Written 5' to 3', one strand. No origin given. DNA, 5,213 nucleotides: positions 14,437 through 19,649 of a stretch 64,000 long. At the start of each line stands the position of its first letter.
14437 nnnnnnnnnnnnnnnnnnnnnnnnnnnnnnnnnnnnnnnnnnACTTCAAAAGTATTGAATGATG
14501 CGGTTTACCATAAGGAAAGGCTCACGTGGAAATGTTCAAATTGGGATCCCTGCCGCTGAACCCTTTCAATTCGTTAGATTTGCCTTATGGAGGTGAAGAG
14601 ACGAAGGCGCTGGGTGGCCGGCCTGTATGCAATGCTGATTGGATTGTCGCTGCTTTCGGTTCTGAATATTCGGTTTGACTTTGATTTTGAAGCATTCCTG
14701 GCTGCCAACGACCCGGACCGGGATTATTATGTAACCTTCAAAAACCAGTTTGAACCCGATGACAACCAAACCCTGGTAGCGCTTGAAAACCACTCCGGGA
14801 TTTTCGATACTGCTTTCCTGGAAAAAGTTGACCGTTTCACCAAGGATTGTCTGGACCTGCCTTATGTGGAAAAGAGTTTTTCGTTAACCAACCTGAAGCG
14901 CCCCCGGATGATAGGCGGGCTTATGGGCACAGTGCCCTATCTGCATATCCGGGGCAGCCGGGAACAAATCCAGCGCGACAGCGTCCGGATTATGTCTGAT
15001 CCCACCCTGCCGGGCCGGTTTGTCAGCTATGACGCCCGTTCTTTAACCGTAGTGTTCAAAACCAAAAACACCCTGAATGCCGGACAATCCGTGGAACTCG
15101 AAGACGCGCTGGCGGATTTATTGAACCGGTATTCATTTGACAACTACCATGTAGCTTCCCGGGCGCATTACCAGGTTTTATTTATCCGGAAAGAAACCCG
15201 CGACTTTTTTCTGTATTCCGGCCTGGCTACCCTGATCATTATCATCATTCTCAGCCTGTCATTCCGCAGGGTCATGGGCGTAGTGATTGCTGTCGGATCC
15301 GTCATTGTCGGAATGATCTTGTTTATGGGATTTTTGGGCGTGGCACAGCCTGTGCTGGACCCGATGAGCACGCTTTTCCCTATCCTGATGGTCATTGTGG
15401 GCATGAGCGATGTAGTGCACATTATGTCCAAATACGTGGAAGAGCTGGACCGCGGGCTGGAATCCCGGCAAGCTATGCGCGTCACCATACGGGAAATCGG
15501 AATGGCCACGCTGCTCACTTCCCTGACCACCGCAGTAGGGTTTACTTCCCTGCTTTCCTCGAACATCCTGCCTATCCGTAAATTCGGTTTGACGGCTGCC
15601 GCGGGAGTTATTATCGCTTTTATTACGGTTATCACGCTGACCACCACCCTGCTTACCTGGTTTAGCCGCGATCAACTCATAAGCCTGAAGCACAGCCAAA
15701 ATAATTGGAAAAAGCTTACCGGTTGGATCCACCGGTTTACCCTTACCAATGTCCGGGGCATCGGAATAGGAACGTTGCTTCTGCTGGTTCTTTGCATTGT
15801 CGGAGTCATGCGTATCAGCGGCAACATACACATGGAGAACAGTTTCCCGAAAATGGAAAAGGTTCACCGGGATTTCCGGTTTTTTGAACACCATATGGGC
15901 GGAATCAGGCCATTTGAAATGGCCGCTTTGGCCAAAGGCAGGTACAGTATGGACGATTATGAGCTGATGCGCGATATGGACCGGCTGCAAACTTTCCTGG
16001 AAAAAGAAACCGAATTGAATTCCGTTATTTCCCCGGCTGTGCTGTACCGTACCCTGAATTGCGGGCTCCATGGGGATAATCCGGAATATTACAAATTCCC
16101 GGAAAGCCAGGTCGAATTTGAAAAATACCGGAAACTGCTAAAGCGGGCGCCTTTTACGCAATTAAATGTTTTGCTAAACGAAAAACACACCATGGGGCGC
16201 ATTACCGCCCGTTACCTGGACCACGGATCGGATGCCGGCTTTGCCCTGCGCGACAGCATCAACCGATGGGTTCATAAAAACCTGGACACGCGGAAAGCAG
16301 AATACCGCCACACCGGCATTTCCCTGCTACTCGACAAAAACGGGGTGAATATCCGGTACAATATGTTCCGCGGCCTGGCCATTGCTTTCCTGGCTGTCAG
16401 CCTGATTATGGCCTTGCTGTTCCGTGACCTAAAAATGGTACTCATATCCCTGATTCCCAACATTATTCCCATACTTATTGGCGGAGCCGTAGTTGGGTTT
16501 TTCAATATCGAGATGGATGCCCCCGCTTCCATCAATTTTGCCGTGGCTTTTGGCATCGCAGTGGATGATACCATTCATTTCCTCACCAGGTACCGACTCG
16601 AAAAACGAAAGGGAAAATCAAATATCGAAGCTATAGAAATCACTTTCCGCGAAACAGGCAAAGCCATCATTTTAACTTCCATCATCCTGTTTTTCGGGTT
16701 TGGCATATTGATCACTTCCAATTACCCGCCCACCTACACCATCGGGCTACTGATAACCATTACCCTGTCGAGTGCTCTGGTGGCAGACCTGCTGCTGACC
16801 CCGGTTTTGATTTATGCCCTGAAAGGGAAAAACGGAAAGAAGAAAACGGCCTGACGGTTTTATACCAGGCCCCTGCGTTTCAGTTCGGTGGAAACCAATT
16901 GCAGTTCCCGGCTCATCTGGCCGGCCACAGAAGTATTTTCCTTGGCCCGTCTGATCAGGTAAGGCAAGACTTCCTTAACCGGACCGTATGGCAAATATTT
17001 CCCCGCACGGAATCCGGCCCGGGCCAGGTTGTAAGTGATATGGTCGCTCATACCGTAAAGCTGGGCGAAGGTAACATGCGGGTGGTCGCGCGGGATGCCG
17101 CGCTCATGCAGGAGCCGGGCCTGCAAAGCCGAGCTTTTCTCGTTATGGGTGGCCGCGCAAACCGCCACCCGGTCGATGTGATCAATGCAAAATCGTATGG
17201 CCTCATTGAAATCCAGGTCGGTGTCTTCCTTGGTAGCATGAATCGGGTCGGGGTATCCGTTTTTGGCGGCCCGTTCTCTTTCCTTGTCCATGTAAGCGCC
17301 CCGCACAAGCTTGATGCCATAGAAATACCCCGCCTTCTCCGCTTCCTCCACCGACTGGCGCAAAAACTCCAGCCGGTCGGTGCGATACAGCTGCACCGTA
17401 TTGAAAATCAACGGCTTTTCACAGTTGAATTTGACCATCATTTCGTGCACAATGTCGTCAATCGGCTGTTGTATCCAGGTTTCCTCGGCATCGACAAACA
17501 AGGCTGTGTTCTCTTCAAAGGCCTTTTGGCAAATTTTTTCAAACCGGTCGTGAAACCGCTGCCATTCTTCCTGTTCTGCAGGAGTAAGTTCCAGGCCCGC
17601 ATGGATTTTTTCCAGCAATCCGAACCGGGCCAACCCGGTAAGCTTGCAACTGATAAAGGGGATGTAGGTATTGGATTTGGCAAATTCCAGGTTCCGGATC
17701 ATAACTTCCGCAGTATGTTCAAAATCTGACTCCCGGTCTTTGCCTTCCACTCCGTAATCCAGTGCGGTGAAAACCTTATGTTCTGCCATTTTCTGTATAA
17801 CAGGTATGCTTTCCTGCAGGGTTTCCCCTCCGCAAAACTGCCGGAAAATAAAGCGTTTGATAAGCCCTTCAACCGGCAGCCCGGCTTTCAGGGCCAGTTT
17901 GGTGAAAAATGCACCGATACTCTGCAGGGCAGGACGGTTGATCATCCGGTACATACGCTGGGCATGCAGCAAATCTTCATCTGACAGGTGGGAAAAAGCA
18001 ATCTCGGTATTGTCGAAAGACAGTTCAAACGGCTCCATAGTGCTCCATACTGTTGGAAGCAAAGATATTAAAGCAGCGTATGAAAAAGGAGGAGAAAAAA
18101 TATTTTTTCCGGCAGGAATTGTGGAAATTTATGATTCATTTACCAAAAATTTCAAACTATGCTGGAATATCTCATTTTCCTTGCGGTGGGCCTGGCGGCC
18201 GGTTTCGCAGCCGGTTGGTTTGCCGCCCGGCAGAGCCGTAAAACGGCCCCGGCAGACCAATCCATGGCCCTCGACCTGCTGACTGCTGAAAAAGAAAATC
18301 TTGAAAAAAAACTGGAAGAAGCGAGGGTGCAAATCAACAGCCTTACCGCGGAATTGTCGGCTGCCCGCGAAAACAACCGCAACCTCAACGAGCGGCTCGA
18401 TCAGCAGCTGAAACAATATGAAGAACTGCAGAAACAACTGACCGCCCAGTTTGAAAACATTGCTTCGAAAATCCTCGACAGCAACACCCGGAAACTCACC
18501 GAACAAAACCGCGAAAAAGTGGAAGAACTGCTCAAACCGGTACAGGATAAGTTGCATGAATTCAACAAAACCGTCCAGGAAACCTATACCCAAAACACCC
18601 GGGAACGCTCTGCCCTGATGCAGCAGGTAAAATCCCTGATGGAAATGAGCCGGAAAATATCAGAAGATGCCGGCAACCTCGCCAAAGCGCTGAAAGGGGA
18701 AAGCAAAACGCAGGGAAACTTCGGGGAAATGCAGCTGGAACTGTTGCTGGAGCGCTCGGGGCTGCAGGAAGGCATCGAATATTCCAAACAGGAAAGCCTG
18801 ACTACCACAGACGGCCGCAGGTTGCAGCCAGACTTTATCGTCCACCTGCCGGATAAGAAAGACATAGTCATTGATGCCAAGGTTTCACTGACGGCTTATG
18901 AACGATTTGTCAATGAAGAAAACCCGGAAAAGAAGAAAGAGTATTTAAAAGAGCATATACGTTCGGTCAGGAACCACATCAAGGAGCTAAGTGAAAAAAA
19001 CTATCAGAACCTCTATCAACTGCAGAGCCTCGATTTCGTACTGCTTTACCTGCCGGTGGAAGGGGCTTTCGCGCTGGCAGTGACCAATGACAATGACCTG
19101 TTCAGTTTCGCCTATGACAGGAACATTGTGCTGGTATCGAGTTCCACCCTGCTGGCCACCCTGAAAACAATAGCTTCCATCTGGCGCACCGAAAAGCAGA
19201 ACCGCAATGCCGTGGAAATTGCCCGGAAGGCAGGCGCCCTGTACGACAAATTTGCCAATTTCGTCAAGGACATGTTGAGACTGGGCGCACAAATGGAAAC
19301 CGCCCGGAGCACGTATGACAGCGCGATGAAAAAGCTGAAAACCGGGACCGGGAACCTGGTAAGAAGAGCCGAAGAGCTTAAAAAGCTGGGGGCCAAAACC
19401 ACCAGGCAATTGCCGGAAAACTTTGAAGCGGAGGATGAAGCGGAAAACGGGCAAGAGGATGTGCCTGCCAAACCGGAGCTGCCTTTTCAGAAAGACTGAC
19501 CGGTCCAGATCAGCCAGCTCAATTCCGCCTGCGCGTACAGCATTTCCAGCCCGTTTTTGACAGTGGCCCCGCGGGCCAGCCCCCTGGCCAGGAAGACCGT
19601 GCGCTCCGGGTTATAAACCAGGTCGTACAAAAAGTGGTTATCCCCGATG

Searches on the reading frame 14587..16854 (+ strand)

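Call 78: search_protein_families(library=pfam, proteins=[window:14587-16854:+], max_evalue=0.0001)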
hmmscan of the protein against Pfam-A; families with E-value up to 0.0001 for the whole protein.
window:14587-16854:+ (755 aa): 3 families
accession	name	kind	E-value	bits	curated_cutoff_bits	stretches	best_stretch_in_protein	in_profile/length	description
PF03176.21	MMPL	-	1.6e-34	119.8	20.5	2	136-380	71-319/333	MMPL family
PF12349.14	Sterol-sensing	-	4.7e-10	40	22.3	1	231-365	12-141/153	Sterol-sensing domain of SREBP cleavage-activation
PF02460.24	Patched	-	1.4e-07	31.8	23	1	228-356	34-154/156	Patched SSD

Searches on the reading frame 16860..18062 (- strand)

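Call 6: search_protein_families(library=pfam, proteins=[window:16860-18062:-], max_evalue=0.001)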
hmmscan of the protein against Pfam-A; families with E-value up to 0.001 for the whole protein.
window:16860-18062:- (400 aa): 1 family
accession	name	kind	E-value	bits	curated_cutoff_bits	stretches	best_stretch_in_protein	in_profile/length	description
PF01619.24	Pro_dh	-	5.5e-75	252.9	27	1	89-385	5-278/278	Proline dehydrogenase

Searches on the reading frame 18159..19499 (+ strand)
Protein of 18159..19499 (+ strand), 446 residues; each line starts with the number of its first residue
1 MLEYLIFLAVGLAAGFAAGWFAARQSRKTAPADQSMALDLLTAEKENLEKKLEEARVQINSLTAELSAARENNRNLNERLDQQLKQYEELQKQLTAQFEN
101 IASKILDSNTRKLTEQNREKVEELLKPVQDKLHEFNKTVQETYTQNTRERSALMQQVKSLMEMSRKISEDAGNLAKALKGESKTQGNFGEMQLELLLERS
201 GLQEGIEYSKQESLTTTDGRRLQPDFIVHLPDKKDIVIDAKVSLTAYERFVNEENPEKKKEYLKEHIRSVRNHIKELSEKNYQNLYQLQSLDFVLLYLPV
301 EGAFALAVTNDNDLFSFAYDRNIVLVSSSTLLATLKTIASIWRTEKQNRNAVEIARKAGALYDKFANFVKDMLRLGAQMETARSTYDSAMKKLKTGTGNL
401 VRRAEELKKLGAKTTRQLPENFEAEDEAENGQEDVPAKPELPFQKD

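Call 6: search_protein_families(library=pfam, proteins=[window:18159-19499:+], max_evalue=0.001)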
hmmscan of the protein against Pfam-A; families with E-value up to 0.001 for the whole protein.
window:18159-19499:+ (446 aa): 2 families
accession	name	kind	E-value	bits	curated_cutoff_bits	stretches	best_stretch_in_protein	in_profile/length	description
PF02646.22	RmuC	-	5.1e-107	357.7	26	1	120-416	2-290/291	RmuC family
PF10186.14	ATG14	-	0.00091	18.8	33.2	1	39-173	44-169/347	Vacuolar sorting 38 and autophagy-related subunit 14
